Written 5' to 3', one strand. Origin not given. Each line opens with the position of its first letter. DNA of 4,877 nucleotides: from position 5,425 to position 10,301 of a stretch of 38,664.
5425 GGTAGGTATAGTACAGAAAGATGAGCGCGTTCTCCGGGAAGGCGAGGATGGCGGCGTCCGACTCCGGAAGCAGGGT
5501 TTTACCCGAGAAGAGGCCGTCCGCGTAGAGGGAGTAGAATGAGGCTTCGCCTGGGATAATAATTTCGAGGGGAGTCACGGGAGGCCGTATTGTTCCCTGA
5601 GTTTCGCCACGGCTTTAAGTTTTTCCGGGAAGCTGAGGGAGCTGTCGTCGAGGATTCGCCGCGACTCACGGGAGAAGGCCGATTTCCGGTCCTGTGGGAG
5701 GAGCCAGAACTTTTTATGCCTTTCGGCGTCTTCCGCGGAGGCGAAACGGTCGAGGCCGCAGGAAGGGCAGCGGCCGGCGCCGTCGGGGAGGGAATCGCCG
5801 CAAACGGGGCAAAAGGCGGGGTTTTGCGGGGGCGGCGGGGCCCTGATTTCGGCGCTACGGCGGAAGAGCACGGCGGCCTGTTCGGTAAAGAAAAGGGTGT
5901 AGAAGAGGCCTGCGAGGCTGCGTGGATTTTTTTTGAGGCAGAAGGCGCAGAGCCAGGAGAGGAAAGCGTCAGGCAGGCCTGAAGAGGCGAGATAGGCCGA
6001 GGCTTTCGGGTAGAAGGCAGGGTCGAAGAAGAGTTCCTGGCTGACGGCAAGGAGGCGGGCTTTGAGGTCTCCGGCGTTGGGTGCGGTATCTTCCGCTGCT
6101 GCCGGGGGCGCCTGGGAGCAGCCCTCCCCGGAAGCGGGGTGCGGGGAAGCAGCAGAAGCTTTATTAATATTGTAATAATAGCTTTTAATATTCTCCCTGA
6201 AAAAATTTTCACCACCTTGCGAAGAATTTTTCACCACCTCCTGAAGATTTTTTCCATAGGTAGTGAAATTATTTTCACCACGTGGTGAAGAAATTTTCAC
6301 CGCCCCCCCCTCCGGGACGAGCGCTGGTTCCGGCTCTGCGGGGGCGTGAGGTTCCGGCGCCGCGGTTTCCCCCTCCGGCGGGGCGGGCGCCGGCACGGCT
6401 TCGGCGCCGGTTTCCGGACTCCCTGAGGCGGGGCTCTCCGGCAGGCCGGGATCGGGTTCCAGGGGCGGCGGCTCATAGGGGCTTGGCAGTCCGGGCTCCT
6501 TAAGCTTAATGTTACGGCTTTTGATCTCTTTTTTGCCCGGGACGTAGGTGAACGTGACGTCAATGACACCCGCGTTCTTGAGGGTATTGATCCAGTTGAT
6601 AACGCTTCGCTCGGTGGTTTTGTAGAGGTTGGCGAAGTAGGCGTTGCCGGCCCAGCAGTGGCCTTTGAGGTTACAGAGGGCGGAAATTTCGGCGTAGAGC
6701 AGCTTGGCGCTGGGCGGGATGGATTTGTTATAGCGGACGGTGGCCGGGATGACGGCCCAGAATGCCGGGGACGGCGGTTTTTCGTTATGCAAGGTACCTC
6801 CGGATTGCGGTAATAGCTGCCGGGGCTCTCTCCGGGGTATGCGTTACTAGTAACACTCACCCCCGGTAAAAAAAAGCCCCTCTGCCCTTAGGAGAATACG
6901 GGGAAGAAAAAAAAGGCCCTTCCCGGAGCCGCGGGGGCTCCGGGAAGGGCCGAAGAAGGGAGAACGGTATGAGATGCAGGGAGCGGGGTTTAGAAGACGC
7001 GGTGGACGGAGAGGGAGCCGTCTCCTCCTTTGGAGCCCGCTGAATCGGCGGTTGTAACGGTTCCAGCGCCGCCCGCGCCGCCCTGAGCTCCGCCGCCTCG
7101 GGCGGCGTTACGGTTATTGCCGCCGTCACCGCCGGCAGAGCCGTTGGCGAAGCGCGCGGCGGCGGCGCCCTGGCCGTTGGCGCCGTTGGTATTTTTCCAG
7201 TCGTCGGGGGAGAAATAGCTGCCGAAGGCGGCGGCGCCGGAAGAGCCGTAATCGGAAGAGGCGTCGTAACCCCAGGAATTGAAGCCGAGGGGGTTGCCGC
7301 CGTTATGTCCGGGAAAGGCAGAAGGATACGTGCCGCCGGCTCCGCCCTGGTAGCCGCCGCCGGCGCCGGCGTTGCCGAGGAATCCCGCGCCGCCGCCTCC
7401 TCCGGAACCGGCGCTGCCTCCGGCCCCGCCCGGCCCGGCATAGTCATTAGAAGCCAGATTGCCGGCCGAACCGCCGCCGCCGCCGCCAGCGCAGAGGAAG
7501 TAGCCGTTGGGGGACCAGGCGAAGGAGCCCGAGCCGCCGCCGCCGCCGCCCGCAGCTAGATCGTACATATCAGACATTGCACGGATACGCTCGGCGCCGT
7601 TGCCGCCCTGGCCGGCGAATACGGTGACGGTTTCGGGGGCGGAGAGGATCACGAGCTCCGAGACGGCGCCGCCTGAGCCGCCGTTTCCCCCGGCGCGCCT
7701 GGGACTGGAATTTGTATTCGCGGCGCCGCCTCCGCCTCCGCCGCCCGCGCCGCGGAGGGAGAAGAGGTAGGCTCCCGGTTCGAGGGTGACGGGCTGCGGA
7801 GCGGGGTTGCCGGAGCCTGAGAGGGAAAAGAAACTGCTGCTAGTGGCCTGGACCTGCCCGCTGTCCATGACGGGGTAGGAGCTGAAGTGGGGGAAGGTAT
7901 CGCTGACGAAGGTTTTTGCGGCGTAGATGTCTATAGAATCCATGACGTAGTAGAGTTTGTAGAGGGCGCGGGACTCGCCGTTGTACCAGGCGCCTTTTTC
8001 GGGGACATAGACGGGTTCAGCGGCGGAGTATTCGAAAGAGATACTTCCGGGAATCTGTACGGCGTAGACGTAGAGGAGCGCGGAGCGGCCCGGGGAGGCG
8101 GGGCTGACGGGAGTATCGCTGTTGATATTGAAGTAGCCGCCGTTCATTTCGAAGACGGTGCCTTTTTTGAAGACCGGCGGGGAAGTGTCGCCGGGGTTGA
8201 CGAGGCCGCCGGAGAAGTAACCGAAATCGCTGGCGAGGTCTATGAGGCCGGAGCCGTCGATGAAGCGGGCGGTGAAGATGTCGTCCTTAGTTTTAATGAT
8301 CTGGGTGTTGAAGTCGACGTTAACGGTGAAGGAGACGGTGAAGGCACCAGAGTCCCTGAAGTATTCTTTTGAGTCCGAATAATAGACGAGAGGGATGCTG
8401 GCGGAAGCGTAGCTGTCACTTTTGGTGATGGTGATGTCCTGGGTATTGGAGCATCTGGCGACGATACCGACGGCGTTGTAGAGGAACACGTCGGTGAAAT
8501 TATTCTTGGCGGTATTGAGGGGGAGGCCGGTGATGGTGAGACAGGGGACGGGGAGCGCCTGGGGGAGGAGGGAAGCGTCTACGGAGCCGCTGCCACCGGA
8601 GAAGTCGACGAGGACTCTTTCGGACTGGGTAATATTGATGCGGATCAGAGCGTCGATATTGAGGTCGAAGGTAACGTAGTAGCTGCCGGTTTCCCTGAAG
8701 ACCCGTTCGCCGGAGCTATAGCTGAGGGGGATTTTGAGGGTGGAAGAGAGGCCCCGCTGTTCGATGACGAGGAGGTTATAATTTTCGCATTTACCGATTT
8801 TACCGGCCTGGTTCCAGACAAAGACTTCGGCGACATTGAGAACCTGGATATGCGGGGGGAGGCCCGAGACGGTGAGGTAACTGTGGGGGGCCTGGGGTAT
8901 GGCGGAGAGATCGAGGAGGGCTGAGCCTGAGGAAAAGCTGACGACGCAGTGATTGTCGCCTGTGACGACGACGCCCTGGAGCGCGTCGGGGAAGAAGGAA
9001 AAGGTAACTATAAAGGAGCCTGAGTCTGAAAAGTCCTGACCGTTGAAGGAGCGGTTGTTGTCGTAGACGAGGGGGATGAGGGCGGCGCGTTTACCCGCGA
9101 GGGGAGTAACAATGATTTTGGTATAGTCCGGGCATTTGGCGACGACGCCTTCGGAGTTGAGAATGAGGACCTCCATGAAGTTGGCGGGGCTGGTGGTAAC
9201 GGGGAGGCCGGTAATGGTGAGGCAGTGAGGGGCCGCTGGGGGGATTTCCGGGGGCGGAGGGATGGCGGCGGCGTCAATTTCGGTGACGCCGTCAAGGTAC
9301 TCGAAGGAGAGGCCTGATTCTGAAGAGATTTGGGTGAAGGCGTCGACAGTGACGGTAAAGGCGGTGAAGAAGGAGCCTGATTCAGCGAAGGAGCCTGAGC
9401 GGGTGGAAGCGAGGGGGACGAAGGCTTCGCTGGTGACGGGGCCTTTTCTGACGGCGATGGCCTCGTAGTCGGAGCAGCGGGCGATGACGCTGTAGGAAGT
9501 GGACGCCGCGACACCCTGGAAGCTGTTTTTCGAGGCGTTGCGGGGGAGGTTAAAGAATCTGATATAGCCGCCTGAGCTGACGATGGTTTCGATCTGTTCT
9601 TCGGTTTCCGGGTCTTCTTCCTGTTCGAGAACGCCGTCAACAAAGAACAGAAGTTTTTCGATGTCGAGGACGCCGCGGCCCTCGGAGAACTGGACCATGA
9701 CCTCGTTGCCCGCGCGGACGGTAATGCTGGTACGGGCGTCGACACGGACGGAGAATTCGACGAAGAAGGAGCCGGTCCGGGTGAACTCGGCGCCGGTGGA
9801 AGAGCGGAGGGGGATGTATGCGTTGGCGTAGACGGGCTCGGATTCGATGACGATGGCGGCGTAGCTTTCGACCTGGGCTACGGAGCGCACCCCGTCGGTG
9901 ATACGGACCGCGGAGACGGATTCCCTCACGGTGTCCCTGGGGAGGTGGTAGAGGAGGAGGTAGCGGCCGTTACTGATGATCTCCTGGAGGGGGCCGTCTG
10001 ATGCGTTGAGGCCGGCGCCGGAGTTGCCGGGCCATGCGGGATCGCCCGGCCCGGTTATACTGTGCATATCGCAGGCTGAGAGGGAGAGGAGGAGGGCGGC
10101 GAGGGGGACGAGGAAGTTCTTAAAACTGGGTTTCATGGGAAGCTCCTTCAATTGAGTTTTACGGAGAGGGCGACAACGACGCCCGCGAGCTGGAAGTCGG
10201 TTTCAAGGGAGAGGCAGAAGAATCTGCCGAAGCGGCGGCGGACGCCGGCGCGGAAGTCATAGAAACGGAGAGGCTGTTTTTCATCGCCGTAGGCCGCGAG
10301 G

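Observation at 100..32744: Perfect 20-bp direct repeats plus matching arm-type motifs delimit a 32.6-kb integrative conjugative element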

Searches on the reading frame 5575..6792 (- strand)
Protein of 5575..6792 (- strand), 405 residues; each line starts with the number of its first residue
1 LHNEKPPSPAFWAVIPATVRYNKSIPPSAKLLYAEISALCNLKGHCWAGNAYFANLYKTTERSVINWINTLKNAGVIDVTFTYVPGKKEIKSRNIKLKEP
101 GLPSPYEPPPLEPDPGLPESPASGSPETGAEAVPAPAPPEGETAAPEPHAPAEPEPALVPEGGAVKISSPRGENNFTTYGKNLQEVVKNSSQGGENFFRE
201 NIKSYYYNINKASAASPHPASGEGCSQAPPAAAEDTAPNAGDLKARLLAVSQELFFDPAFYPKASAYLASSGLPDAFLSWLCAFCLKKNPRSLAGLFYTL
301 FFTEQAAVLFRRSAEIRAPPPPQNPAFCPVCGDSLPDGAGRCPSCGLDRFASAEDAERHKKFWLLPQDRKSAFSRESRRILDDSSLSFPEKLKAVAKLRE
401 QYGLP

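Call 10: search_protein_families(library=pfam, proteins=[window:5575-6792:-], max_evalue=0.01)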
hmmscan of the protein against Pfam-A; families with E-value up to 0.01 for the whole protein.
window:5575-6792:- (405 aa): 3 families
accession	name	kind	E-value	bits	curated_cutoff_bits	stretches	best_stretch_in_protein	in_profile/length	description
PF13730.12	HTH_36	-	3.5e-07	30.4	25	1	25-75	3-53/55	Helix-turn-helix domain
PF13240.11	Zn_Ribbon_1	-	2.3e-05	24.4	25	1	327-346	1-20/23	zinc-ribbon domain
PF12773.13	DZR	-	0.0083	16.7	27.3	1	323-346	10-31/45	Double zinc ribbon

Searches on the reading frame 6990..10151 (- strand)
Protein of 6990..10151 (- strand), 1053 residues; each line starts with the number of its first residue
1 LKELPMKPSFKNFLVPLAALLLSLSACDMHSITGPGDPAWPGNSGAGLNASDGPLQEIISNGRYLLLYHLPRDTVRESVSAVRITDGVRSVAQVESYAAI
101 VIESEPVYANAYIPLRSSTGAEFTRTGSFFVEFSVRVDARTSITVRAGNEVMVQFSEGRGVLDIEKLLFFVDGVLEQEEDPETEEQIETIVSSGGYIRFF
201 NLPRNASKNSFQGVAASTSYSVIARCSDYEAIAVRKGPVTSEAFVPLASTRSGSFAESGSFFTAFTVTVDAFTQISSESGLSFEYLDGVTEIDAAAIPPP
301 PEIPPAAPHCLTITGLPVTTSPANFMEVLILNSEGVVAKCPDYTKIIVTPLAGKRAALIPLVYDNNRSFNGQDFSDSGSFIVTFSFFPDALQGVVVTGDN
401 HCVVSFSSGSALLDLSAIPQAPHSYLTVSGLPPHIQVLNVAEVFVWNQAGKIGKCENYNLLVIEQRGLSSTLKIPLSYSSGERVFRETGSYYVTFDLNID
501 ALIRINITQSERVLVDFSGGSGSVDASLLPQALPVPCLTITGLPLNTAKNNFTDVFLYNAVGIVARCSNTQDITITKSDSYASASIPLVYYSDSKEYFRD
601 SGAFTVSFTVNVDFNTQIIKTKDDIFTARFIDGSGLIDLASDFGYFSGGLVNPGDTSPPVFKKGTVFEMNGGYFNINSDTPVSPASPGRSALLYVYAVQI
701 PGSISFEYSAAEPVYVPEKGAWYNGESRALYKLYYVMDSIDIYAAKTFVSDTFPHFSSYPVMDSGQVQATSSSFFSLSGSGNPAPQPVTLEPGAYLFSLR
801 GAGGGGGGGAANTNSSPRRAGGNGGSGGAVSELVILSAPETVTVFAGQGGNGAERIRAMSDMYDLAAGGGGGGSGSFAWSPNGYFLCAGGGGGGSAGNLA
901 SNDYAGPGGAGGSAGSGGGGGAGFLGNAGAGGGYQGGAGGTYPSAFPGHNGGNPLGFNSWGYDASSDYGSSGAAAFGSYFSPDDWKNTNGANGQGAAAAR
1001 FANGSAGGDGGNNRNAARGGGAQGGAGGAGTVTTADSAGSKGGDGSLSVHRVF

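Call 10: search_protein_families(library=pfam, proteins=[window:6990-10151:-], max_evalue=0.01)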
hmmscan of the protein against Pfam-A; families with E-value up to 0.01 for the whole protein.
window:6990-10151:- (1053 aa): 0 families

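Call 69: search_protein_families(library=pfam, proteins=[window:6990-10151:-], max_evalue=5)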
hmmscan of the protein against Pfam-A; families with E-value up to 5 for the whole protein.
window:6990-10151:- (1053 aa): 1 family
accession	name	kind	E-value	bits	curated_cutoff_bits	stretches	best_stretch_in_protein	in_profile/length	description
PF03803.21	Scramblase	-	0.25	11.1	25.4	1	563-616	150-203/221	Scramblase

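Call 70: search_protein_families(library=ncbifam, proteins=[window:6990-10151:-], max_evalue=0.01)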
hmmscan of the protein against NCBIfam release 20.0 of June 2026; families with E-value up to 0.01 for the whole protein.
window:6990-10151:- (1053 aa): 0 families

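Call 93: search_protein_families(library=padloc, proteins=[window:6990-10151:-], max_evalue=0.001)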
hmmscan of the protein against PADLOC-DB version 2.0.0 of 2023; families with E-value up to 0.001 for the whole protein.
window:6990-10151:- (1053 aa): 0 families
